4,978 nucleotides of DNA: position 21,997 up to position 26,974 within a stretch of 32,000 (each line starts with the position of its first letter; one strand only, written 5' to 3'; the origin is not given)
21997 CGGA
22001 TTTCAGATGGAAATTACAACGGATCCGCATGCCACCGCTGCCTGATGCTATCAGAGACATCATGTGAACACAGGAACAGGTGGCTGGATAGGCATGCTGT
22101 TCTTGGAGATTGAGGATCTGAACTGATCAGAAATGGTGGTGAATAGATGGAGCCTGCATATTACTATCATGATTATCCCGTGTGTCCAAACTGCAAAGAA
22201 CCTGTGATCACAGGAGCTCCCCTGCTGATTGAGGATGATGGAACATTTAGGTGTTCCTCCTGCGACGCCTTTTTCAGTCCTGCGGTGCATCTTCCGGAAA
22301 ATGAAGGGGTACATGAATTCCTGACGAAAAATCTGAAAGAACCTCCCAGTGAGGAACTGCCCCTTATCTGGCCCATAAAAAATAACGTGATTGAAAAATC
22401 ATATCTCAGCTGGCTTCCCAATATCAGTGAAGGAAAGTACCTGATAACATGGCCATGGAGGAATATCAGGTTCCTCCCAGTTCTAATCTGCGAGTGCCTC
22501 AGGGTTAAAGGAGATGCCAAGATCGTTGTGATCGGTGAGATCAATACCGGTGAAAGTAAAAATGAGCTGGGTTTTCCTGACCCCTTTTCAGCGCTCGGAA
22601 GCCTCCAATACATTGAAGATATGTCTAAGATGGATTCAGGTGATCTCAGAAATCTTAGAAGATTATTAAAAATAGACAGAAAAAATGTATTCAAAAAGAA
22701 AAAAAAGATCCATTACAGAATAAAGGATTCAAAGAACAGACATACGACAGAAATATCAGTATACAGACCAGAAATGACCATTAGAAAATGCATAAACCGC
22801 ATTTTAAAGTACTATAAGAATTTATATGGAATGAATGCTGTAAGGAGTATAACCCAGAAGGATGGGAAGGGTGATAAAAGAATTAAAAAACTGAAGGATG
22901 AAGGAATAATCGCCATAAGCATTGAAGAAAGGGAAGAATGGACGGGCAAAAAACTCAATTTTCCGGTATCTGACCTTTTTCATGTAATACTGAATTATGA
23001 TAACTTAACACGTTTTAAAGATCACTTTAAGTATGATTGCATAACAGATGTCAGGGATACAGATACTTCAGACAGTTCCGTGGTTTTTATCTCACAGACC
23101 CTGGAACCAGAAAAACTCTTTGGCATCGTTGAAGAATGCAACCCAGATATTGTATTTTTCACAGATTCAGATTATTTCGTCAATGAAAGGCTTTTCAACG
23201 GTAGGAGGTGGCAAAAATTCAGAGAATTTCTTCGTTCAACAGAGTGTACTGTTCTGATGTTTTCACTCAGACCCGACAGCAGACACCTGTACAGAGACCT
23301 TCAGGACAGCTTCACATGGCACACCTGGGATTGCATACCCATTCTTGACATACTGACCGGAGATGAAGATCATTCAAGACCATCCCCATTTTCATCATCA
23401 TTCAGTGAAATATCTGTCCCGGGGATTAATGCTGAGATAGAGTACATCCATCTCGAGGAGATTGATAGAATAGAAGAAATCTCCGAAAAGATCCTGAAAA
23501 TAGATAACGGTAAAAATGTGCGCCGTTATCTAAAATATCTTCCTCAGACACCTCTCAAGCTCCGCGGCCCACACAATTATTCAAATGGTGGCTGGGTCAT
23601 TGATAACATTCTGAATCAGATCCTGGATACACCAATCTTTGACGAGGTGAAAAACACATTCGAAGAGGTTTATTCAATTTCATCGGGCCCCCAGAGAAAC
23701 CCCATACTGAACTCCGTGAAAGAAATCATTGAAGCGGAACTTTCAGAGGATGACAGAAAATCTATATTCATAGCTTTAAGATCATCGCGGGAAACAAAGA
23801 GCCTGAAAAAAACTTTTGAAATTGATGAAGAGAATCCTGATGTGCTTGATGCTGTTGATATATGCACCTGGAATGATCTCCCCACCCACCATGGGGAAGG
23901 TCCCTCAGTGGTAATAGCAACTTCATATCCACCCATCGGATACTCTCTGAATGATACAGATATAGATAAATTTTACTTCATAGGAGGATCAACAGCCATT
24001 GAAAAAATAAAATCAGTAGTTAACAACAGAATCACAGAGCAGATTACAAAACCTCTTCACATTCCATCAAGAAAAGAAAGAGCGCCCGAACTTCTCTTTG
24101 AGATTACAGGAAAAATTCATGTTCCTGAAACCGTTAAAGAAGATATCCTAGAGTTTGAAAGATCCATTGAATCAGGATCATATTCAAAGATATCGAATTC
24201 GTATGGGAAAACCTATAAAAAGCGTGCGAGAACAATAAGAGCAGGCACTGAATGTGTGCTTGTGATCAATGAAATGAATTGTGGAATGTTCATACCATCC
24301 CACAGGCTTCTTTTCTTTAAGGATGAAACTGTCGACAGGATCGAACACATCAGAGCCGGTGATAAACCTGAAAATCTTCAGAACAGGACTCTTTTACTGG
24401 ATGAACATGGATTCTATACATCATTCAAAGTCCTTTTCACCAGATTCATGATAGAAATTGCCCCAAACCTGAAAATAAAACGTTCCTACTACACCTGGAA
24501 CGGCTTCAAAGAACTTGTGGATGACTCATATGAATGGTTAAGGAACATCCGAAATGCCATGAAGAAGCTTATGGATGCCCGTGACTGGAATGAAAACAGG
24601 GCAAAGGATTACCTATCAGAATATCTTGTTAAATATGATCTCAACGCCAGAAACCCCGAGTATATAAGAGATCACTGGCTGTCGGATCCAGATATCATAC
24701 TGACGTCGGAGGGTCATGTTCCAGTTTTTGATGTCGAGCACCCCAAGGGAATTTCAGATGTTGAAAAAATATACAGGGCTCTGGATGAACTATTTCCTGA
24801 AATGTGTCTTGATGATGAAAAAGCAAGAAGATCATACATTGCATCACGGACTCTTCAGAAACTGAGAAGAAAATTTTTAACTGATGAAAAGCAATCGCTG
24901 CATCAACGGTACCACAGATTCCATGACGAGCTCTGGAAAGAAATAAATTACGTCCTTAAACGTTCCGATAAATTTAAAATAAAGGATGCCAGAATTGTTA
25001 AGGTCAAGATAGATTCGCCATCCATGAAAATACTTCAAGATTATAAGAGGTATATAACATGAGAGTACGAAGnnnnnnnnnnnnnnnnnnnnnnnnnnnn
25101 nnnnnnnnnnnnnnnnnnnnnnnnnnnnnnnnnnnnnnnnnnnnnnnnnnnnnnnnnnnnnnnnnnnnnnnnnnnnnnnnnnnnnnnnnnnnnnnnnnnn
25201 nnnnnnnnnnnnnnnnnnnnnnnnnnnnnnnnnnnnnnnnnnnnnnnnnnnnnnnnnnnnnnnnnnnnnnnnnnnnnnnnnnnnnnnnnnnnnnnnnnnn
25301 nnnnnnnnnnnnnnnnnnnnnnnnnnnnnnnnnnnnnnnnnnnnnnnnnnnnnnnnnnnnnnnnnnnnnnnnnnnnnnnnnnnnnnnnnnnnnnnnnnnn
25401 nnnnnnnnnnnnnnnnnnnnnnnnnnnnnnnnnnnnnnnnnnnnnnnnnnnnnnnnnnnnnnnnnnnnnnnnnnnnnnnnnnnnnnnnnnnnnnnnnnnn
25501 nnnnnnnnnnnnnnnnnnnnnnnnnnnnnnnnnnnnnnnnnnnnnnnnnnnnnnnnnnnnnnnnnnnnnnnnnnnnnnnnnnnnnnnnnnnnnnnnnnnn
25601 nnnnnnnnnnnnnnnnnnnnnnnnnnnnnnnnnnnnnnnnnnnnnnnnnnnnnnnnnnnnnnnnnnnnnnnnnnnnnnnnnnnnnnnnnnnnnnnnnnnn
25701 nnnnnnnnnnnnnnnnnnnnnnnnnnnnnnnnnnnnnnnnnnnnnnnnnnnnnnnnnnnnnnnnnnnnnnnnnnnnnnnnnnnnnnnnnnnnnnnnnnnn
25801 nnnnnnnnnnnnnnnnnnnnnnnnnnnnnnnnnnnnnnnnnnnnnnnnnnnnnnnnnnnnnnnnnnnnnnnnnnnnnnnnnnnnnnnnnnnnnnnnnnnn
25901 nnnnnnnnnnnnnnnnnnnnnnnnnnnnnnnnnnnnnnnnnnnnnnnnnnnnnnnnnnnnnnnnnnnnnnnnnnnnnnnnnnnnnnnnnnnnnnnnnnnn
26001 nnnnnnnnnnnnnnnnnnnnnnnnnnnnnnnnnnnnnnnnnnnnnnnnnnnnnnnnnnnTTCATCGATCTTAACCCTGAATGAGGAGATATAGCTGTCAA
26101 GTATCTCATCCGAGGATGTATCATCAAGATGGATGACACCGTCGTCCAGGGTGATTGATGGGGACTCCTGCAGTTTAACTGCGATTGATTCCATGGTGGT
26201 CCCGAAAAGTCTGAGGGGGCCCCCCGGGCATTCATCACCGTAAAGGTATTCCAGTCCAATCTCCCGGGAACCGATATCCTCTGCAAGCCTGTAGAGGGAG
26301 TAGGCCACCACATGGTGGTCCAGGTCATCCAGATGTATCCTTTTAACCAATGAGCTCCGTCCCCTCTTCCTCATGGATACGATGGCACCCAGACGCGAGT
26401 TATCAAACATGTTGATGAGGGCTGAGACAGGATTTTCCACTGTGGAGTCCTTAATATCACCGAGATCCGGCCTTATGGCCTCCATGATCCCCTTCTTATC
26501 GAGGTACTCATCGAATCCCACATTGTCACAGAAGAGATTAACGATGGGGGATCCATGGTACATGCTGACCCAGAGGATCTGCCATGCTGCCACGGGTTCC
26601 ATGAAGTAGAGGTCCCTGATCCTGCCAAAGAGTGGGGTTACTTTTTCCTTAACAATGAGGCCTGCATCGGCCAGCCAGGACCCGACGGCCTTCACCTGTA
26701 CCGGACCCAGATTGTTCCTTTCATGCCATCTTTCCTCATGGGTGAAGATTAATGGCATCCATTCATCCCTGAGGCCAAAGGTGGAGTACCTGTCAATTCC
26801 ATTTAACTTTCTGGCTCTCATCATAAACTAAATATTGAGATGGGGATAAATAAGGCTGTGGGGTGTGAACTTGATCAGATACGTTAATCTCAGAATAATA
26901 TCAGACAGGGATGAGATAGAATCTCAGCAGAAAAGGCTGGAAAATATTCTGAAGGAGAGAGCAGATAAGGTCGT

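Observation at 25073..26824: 583-aa orphan wedged between the DISARM-like operon and McrBC, possibly with a DUF4007-like N-terminus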

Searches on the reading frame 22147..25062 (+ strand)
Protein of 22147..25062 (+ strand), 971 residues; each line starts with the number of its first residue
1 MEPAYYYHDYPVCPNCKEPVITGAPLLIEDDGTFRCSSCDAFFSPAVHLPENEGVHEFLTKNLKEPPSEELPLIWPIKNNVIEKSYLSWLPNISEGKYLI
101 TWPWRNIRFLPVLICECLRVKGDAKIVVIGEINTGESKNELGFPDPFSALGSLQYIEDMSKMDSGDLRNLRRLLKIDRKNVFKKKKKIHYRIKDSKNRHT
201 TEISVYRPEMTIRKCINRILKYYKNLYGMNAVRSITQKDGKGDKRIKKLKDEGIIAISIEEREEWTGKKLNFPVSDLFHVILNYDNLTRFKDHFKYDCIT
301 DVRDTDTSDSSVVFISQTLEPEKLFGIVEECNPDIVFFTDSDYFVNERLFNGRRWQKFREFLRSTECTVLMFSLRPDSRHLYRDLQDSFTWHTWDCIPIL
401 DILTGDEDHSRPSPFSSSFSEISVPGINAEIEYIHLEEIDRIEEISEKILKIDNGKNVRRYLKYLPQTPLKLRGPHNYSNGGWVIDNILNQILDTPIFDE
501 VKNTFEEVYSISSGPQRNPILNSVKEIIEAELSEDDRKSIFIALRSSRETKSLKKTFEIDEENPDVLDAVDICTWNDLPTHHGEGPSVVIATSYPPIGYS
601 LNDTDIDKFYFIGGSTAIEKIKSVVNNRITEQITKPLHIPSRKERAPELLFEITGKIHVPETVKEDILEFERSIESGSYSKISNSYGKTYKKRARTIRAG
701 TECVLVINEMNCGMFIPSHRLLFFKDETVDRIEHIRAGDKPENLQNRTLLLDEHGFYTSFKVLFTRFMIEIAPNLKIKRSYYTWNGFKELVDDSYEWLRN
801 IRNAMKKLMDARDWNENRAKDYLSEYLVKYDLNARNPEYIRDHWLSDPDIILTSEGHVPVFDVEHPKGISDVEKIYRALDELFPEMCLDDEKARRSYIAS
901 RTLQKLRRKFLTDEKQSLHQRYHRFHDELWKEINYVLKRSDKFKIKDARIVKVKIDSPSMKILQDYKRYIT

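Call 5: search_protein_families(library=pfam, proteins=[window:22147-25062:+], max_evalue=0.1)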
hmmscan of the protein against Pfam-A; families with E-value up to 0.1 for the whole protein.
window:22147-25062:+ (971 aa): 0 families

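Call 6: search_protein_families(library=padloc, proteins=[window:22147-25062:+], max_evalue=0.1)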
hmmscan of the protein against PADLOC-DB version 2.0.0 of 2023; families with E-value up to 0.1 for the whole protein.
window:22147-25062:+ (971 aa): 0 families

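Call 7: search_protein_families(library=ncbifam, proteins=[window:22147-25062:+], max_evalue=1)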
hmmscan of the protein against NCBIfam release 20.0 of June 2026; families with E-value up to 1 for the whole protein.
window:22147-25062:+ (971 aa): 0 families

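Call 30: search_protein_families(library=pfam, proteins=[window:22147-25062:+], max_evalue=1)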
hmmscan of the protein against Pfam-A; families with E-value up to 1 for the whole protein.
window:22147-25062:+ (971 aa): 2 families
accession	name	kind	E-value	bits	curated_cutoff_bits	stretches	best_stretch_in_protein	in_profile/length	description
PF12760.12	Zn_ribbon_IS1595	-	0.16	12.4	25.4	1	11-40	19-44/46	Transposase zinc-ribbon domain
PF13248.11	Zn_ribbon_3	-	0.22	11.5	27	0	13-24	5-16/26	zinc-ribbon domain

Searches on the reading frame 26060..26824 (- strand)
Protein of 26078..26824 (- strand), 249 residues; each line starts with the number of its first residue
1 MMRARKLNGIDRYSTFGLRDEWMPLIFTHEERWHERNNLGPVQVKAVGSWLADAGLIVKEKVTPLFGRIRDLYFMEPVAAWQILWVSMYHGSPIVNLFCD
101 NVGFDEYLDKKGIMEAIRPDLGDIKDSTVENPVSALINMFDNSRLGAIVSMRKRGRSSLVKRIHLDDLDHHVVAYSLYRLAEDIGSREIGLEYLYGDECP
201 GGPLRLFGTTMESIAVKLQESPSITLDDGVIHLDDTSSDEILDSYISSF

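Call 22: search_protein_families(library=pfam, proteins=[window:26078-26824:-], max_evalue=10)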
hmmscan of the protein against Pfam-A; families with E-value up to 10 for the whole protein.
seq(249 aa): 0 families

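Call 63: search_solved_structures(query=A2, max_evalue=10, show_alignments=1)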
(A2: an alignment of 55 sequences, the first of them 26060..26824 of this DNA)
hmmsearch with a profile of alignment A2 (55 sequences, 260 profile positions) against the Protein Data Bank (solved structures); distinct sequences matched with E-value up to 10: 4.
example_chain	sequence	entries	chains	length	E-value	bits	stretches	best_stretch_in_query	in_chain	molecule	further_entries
6juf_B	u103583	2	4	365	0.00062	22.4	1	160-236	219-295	SspB protein | DUF4007 domain-containing protein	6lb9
2dnq_A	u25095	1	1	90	0.23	14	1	204-257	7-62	RNA-binding protein 4B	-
3sf4_D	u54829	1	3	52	0.61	12.6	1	37-57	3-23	Protein inscuteable homolog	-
1pul_A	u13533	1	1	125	1.3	11.5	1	43-77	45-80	Hypothetical protein C32E8.3 in chromosome I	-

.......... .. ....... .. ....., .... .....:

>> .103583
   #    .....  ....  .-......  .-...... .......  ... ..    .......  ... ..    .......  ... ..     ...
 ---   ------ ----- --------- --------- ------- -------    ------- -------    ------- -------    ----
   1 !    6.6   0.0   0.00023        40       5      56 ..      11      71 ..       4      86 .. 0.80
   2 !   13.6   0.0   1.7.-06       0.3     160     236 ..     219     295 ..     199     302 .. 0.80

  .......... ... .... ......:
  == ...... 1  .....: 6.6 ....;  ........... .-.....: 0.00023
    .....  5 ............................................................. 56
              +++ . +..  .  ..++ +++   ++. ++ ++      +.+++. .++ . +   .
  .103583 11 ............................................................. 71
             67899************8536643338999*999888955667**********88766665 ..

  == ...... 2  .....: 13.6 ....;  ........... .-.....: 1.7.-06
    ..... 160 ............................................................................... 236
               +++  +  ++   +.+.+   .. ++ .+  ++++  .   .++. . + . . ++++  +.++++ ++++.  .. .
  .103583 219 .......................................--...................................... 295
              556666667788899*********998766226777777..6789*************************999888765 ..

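Call 64: search_protein_families(library=pfam, alignment_id=A2, max_evalue=0.01)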
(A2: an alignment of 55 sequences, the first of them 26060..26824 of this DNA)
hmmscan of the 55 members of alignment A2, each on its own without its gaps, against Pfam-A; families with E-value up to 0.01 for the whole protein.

A. member 1, window:26060-26824:- (255 aa): 0 families

B. families by the number of members that match (of 55 scanned): 6 families
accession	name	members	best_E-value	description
PF13182.11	DUF4007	35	1.7e-11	Protein of unknown function (DUF4007)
PF16197.11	KAsynt_C_assoc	1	0.0028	Ketoacyl-synthetase C-terminal extension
PF24706.1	DUF7669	1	0.0057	Domain of unknown function (DUF7669)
PF21796.3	Cac1_C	1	0.0067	Chromatin assembly factor 1 subunit Cac1, C-terminal domain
PF04408.29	HA2_N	1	0.0076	Helicase associated domain (HA2), winged-helix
PF08083.16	PROCN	1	0.008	PROCN (NUC071) domain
